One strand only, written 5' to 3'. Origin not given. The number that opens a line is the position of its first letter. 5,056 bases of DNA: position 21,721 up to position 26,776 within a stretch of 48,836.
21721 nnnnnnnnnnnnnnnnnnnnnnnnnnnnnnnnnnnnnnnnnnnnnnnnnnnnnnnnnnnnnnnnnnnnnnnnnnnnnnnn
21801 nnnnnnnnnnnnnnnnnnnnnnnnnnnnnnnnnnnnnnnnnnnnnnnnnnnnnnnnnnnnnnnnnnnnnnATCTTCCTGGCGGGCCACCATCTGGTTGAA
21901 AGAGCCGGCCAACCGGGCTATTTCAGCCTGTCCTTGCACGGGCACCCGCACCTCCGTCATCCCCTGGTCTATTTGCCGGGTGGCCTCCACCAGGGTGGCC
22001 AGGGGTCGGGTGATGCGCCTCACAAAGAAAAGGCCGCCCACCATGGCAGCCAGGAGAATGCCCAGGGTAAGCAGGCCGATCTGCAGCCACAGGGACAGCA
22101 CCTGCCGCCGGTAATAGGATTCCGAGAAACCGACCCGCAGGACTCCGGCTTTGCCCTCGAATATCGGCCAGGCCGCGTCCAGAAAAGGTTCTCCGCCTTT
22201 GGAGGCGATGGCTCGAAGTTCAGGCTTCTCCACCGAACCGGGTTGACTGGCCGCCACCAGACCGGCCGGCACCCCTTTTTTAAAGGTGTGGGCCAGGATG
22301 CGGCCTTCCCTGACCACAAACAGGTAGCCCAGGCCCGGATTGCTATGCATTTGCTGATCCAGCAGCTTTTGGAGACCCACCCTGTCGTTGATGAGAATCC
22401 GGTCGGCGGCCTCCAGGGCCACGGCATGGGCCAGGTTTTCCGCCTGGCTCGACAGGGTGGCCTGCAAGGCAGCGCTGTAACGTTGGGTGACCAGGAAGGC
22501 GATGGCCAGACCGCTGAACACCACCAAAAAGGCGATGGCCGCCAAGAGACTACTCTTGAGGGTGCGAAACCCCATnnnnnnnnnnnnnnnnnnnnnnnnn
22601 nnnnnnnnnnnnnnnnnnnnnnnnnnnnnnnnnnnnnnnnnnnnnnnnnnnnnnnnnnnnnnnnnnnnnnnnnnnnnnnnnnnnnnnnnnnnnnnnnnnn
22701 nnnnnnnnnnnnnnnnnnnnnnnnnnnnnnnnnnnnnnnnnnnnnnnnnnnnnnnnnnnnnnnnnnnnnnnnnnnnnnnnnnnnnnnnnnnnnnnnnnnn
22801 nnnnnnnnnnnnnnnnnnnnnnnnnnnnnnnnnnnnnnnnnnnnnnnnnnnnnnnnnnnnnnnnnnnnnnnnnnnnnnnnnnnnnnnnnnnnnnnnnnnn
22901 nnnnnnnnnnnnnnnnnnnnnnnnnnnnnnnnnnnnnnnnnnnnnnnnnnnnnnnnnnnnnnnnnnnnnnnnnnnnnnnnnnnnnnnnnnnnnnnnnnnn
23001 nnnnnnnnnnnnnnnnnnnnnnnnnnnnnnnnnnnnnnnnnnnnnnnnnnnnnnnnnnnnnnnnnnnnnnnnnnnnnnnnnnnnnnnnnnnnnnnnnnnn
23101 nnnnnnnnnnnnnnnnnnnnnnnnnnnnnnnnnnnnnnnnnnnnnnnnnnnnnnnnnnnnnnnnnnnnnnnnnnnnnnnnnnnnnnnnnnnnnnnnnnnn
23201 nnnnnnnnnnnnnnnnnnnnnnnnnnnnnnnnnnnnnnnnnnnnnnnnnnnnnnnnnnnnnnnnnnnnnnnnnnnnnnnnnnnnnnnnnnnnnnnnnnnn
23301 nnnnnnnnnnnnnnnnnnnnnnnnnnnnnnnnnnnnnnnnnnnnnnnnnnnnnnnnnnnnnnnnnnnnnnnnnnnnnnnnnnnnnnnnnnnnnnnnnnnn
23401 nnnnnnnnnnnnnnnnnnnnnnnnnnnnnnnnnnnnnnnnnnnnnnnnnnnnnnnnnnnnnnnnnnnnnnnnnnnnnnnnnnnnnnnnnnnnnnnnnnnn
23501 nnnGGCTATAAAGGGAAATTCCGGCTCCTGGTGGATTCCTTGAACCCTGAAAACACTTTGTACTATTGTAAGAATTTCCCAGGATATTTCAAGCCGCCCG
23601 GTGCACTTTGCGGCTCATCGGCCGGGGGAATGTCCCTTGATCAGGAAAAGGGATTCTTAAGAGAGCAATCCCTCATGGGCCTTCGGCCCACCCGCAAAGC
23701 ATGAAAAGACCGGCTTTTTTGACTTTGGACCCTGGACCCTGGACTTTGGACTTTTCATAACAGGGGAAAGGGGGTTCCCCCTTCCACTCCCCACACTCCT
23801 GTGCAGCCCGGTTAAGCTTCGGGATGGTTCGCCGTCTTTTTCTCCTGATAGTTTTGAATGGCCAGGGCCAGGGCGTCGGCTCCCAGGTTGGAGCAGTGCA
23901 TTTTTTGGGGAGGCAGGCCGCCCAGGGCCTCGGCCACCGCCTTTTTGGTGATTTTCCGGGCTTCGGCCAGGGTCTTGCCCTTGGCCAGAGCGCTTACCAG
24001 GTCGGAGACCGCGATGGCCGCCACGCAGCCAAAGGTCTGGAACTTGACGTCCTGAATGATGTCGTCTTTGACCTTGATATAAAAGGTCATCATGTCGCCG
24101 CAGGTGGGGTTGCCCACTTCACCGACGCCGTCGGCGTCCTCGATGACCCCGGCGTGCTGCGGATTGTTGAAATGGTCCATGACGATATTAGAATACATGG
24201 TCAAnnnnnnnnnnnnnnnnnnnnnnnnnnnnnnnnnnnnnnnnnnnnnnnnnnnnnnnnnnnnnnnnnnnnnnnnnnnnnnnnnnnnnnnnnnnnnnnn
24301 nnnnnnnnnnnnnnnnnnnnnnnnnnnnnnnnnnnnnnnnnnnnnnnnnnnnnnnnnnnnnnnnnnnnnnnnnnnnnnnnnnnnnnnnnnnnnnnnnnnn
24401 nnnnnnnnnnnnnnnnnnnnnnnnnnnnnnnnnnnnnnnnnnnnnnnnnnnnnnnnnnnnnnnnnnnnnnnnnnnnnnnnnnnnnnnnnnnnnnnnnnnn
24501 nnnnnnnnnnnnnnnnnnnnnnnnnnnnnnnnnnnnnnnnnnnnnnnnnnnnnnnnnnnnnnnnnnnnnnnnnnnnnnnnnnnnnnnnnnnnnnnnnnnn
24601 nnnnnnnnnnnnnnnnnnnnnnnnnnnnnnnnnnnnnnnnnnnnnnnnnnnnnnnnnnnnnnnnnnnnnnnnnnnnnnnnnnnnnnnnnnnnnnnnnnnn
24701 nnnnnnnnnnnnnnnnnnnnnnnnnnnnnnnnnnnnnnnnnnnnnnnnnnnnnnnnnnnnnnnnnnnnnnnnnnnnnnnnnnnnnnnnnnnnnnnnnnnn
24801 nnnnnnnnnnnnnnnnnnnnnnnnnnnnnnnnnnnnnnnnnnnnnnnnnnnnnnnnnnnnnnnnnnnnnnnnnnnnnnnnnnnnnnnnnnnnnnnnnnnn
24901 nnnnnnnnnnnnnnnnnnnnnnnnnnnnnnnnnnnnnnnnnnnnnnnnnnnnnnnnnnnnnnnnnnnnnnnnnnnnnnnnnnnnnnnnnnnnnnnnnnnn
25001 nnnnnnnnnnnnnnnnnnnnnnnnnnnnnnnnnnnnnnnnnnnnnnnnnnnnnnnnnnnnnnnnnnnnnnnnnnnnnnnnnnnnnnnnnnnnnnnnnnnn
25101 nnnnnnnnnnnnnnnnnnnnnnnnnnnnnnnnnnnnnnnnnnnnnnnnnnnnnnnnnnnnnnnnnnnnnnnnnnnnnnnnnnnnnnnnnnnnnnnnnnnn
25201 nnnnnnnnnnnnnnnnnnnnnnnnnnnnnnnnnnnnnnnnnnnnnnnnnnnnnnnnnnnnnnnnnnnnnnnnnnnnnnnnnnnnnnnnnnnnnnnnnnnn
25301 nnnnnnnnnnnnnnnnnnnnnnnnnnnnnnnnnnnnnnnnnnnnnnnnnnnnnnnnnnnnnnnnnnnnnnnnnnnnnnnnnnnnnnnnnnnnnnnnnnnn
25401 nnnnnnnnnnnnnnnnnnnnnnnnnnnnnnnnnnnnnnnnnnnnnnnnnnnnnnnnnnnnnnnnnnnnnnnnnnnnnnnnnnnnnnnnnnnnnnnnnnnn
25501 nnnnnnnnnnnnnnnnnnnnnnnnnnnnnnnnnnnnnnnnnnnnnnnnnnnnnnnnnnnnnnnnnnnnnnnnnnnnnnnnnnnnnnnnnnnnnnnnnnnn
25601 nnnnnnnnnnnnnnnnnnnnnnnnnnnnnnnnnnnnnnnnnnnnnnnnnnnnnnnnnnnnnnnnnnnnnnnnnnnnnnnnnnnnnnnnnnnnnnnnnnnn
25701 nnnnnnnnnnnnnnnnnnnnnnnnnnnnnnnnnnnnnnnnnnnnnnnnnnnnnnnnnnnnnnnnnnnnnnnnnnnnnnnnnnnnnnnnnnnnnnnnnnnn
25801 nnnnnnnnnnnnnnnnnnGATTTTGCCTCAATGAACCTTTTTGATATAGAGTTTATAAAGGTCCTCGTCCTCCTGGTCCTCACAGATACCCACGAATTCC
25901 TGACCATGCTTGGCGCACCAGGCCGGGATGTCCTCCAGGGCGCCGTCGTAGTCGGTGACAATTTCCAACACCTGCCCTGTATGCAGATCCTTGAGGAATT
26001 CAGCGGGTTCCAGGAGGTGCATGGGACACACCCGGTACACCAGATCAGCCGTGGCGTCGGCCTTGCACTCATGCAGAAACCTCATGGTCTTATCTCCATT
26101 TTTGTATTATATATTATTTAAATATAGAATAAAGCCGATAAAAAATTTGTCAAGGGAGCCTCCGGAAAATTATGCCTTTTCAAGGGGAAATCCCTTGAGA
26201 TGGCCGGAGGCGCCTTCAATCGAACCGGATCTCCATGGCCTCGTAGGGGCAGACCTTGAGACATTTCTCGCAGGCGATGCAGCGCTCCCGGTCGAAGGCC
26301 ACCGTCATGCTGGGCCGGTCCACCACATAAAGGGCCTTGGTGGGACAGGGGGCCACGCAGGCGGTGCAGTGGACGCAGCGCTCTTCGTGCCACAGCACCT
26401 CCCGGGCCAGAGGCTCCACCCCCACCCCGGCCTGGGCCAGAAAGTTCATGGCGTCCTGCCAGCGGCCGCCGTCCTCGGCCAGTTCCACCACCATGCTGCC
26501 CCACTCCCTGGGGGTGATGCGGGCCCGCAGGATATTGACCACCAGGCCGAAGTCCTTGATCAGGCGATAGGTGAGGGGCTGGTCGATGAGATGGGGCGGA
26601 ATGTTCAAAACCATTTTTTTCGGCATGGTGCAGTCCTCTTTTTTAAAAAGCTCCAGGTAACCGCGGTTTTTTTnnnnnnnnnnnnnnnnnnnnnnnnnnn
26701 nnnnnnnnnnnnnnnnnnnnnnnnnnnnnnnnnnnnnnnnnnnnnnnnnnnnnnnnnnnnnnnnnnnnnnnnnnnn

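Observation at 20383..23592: Split sensor: a free PhnD-like periplasmic binding protein plus a membrane-bound HAMP-GAF sigma54 activator replaces a TtrS/TtrR-type two-component system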

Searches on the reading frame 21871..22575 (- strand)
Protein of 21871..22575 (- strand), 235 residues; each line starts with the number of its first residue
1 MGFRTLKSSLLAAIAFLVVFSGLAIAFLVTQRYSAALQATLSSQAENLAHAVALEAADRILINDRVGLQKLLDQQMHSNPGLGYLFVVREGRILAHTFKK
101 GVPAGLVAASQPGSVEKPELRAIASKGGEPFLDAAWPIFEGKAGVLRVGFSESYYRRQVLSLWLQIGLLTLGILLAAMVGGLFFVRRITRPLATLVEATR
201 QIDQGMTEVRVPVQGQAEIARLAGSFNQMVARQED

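Call 45: search_protein_representatives(protein=window:21871-22575:-)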
Query: 235 residues. Proteins with E-value up to 0.001 (for the whole library): 4814; up to 1e-10: 833; up to 1e-30: 28. The best 150 are listed.
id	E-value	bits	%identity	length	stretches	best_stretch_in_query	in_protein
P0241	1.8e-66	240.2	52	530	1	5-233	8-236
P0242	3.2e-63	229.6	50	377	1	4-235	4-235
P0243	6.3e-62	225.3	52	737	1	1-232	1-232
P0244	2.0e-61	223.7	49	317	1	3-232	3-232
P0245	4.1e-61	222.7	48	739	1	4-235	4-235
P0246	1.8e-59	217.3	49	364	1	17-232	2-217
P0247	4.4e-55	203.0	41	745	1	3-233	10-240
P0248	1.5e-54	201.2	46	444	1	4-232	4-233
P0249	8.6e-51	189.0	44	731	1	4-230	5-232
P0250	3.2e-50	187.1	50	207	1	1-187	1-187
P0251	9.5e-49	182.3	46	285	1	5-231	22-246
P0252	5.0e-48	179.9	43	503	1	5-234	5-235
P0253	5.1e-48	179.9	46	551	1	30-234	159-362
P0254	1.2e-47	178.7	45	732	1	2-235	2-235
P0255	7.7e-47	176.1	67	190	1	102-235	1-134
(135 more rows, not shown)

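Call 49: search_protein_families(library=pfam, alignment_id=A4, max_evalue=0.001)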
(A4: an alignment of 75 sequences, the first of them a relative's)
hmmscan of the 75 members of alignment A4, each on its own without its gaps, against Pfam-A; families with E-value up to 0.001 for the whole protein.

A. member 1, P0275 (526 aa): 8 families
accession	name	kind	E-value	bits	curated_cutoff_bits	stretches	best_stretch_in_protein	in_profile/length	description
PF00990.26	GGDEF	-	6.3e-39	133.8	23.8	1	370-524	2-159/161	Diguanylate cyclase, GGDEF domain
PF08448.16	PAS_4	-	1.8e-15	57.5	23.1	1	253-359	1-109/110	PAS fold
PF00672.30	HAMP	-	2.9e-14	53.6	25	1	186-233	2-49/53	HAMP domain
PF00989.32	PAS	-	2.3e-07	31.2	22.6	1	247-347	1-105/113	PAS fold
PF13426.13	PAS_9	-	6.8e-06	26.7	27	1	258-357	2-103/103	PAS domain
PF17203.10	sCache_3_2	-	2.2e-05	25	28.4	1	39-164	7-138/140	Single cache domain 3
PF13596.12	PAS_10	-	0.00027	22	22.1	1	252-350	4-100/106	PAS domain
PF22335.1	Cas10-Cmr2_palm2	-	0.00069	20.2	27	0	404-525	5-130/133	Cas10/Cmr2, second palm domain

B. families by the number of members that match (of 75 scanned): 31 families (the first 25 are shown)
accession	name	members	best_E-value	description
PF00672.30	HAMP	74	2.2e-20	HAMP domain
PF17203.10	sCache_3_2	71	8.1e-15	Single cache domain 3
PF02518.31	HATPase_c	66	1.3e-31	Histidine kinase-, DNA gyrase B-, and HSP90-like ATPase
PF07730.19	HisKA_3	38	4.6e-18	Histidine kinase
PF13581.12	HATPase_c_2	35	1.7e-08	Histidine kinase-like ATPase domain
PF00512.31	HisKA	30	7.9e-23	His Kinase A (phospho-acceptor) domain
PF13185.12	GAF_2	22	1.7e-43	GAF domain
PF01590.32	GAF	20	8.9e-35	GAF domain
PF13492.12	GAF_3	20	2.6e-27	GAF domain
PF08448.16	PAS_4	19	3.5e-27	PAS fold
PF13426.13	PAS_9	18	3.8e-28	PAS domain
PF00989.32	PAS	18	3.7e-22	PAS fold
PF13188.13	PAS_8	10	1.1e-16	PAS domain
PF08447.18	PAS_3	9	4e-23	PAS fold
PF14501.12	HATPase_c_5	9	7.2e-07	GHKL domain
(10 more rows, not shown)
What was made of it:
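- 22096..22545 (-): TM1 (residues 11-29) plus the periplasmic sCache_3_2 domain (residues 35-160). 71 of 75 next-tier relatives hit sCache_3_2 (call 49).
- On Single-Cache (sCache_3_2) periplasmic sensor: 71 of 75 next-tier relatives also hit it (call 49).
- About 20-22 of the 75 also carry GAF domains (calls 45, 49).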

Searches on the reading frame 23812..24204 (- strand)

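Call 10: search_protein_families(library=pfam, proteins=[window:23812-24204:-], max_evalue=0.001)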
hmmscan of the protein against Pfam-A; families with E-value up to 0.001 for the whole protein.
window:23812-24204:- (130 aa): 1 family
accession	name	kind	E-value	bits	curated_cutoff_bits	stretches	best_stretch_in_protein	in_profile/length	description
PF01592.21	NifU_N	-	1.6e-47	161.2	22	1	3-124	1-125/127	NifU-like N terminal domain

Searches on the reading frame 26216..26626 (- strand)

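Call 10: search_protein_families(library=pfam, proteins=[window:26216-26626:-], max_evalue=0.001)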
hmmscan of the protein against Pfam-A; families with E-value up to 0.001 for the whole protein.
window:26216-26626:- (136 aa): 13 families
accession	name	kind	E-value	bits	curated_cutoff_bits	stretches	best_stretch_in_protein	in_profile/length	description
PF00037.32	Fer4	-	3.3e-13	49.3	21.1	2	110-131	2-23/24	4Fe-4S binding domain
PF09383.16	NIL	-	4.5e-13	49.3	24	1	8-71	6-72/73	NIL domain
PF12837.12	Fer4_6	-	2.9e-11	43.2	25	1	109-130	2-23/24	4Fe-4S binding domain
PF12838.12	Fer4_7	-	4.4e-11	43.5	27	1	83-130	1-52/52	4Fe-4S dicluster domain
PF14697.11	Fer4_21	-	3e-10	40.5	35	1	80-132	4-58/59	4Fe-4S dicluster domain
PF12797.12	Fer4_2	-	3.2e-10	39.7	24.5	2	109-128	3-22/22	4Fe-4S binding domain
PF13187.11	Fer4_9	-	1.2e-09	38.5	27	1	83-131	1-52/52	4Fe-4S dicluster domain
PF13237.11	Fer4_10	-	5e-09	36.4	25.5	2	80-127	5-53/53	4Fe-4S dicluster domain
PF13484.11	Fer4_16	-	6.7e-08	33.6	30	0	83-101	1-19/66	4Fe-4S double cluster binding domain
PF13183.11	Fer4_8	-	2.3e-06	28.5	27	0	82-96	3-17/68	4Fe-4S dicluster domain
PF12800.12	Fer4_4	-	6.2e-05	23.5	24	0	114-128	2-16/17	4Fe-4S binding domain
PF22117.2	Fer4_Nqo3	-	0.00065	20.3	27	0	108-125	3-20/67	NADH-quinone oxidoreductase subunit 3, ferredoxin-like domain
PF13247.11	Fer4_11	-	0.00072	20.1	26.2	1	79-131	5-59/100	4Fe-4S dicluster domain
